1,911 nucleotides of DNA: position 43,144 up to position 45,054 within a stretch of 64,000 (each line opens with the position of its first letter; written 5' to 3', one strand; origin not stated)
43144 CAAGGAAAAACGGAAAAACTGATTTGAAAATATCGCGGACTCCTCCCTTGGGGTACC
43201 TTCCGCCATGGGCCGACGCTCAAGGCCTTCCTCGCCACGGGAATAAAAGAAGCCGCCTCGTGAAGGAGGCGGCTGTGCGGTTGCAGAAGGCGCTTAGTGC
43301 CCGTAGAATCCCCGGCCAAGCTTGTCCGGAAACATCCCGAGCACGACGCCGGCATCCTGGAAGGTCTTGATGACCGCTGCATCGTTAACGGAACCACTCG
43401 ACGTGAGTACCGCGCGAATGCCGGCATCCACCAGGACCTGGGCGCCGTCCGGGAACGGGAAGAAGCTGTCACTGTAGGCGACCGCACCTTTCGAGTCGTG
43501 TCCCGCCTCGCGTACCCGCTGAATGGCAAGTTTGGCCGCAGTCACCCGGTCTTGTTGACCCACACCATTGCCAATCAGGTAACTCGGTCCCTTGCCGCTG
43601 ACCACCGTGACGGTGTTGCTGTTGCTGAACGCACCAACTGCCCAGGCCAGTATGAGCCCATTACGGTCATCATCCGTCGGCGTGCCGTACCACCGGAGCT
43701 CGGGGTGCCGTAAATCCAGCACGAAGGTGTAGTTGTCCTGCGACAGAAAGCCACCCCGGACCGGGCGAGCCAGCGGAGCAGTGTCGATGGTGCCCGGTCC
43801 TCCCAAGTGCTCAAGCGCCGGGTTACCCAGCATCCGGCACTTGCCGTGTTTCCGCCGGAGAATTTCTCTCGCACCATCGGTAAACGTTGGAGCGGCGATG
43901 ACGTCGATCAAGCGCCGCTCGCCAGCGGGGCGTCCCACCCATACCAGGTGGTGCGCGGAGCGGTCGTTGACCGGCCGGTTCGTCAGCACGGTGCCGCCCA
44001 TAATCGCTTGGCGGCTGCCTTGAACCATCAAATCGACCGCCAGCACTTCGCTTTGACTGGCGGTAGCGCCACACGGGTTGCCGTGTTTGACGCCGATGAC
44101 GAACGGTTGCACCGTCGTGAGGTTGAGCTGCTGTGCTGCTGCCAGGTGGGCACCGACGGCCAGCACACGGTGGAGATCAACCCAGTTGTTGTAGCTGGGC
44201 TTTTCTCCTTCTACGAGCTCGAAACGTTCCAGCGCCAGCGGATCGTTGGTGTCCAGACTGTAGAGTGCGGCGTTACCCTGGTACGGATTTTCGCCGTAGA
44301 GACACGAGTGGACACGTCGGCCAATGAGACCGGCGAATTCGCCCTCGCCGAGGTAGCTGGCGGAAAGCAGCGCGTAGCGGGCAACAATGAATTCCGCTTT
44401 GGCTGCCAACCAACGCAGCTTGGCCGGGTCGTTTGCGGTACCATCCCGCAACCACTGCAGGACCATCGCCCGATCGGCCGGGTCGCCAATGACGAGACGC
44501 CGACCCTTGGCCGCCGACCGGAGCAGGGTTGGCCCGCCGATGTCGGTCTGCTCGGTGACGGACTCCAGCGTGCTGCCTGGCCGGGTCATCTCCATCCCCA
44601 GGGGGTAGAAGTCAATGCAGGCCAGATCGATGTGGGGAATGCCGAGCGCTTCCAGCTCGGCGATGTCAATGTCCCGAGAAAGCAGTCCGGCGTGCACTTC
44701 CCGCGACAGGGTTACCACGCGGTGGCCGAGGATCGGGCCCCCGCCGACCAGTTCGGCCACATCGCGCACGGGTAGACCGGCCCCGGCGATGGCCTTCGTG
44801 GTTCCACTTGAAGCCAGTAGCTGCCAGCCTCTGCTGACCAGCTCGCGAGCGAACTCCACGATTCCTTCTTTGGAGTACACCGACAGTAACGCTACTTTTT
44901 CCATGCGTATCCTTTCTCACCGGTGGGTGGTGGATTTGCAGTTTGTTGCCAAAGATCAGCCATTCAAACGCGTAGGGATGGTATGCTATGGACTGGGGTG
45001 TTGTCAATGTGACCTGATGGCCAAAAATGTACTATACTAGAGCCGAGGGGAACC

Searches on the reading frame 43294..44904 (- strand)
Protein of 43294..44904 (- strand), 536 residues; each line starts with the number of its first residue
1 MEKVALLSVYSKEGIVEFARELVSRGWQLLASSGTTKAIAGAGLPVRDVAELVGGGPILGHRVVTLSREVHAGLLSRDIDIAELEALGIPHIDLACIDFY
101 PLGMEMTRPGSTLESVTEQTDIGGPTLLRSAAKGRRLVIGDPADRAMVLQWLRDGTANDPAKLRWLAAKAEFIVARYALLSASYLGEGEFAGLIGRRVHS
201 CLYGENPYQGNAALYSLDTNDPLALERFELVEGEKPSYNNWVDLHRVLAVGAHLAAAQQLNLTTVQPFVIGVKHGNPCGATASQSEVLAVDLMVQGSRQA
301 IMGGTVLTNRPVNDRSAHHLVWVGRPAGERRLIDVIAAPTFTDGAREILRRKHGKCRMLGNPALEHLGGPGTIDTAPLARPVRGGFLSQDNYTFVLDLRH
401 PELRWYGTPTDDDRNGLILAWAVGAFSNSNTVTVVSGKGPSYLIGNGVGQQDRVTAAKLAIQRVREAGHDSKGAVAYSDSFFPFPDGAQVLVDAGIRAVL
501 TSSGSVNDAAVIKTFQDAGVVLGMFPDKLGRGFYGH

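Call 71: find_encoding_contigs(protein=window:43294-44904:-, flank=10000, max_places=1)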
Protein window:43294-44904:- (536 aa): 2 contigs read that carry it; 1 place shown.
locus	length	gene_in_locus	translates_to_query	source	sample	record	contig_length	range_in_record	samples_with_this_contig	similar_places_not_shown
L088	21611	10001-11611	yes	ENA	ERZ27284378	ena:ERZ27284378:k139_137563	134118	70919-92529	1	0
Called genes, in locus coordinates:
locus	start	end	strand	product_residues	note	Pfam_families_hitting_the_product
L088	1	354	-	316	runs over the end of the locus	PF01745:IPT (weak), PF01715:IPPT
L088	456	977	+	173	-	-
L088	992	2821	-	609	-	PF07973:tRNA_SAD, PF00587:tRNA-synt_2b, PF03129:HGTP_anticodon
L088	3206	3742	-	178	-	PF13302:Acetyltransf_3, PF13420:Acetyltransf_4 (weak), PF13523:Acetyltransf_8, PF00583:Acetyltransf_1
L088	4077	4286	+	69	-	-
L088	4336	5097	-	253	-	PF00557:Peptidase_M24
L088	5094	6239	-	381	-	-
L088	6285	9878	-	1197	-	PF02811:PHP, PF07733:DNA_pol3_alpha, PF17657:DNA_pol3_finger, PF14579:HHH_6, PF01336:tRNA_anti-codon (weak)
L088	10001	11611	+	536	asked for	PF02142:MGS, PF01808:AICARFT_IMPCHas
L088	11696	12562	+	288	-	-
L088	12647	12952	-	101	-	-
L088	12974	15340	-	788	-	PF01588:tRNA_bind, PF03483:B3_4, PF03484:B5, PF17759:tRNA_synthFbeta, PF03147:FDX-ACB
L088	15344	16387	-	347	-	PF02912:Phe_tRNA-synt_N, PF01409:tRNA-synt_2d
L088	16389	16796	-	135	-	-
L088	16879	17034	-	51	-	-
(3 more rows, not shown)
